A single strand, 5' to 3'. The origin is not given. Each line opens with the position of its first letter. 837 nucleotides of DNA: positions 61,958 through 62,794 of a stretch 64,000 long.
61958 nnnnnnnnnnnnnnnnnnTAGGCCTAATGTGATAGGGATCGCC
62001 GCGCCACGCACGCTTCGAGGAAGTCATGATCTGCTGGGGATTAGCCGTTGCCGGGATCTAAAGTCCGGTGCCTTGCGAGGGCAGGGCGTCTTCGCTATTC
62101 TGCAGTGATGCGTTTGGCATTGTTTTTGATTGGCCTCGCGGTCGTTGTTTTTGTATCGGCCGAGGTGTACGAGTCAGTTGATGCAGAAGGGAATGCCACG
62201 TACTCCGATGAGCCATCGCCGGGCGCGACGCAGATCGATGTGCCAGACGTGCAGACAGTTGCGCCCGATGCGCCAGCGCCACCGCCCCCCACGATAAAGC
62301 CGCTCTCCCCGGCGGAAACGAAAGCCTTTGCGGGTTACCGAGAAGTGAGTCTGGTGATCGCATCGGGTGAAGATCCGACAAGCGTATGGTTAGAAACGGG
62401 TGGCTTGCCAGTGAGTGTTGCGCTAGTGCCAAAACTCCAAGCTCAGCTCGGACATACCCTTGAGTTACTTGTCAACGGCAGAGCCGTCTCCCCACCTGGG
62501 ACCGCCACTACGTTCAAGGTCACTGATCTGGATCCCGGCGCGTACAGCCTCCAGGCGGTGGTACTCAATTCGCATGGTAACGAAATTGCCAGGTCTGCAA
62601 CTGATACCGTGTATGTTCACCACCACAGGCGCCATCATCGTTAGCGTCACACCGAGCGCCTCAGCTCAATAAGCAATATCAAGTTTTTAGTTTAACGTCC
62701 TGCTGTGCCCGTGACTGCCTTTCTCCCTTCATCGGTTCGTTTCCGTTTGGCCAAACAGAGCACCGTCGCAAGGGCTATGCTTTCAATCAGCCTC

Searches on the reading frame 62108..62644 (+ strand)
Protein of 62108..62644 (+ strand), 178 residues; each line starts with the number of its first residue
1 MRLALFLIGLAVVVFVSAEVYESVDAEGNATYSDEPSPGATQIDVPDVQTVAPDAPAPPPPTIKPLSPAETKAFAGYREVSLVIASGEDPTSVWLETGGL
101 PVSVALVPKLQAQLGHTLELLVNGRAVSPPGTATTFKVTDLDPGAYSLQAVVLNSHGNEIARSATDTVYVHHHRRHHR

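Call 4: search_protein_families(library=pfam, proteins=[window:62108-62644:+], max_evalue=0.01)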
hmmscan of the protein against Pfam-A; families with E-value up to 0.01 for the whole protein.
window:62108-62644:+ (178 aa): 1 family
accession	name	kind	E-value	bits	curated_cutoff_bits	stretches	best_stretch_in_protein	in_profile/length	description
PF13511.11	DUF4124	-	3.6e-09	37.2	22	1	12-60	6-55/56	Domain of unknown function (DUF4124)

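Call 5: search_protein_families(library=ncbifam, proteins=[window:62108-62644:+], max_evalue=0.01)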
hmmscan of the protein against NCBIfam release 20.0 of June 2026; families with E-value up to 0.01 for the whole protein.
window:62108-62644:+ (178 aa): 0 families

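Call 74: search_protein_families(library=padloc, proteins=[window:62108-62644:+], max_evalue=0.001)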
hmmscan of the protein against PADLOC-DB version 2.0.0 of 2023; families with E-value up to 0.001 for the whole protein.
window:62108-62644:+ (178 aa): 0 families
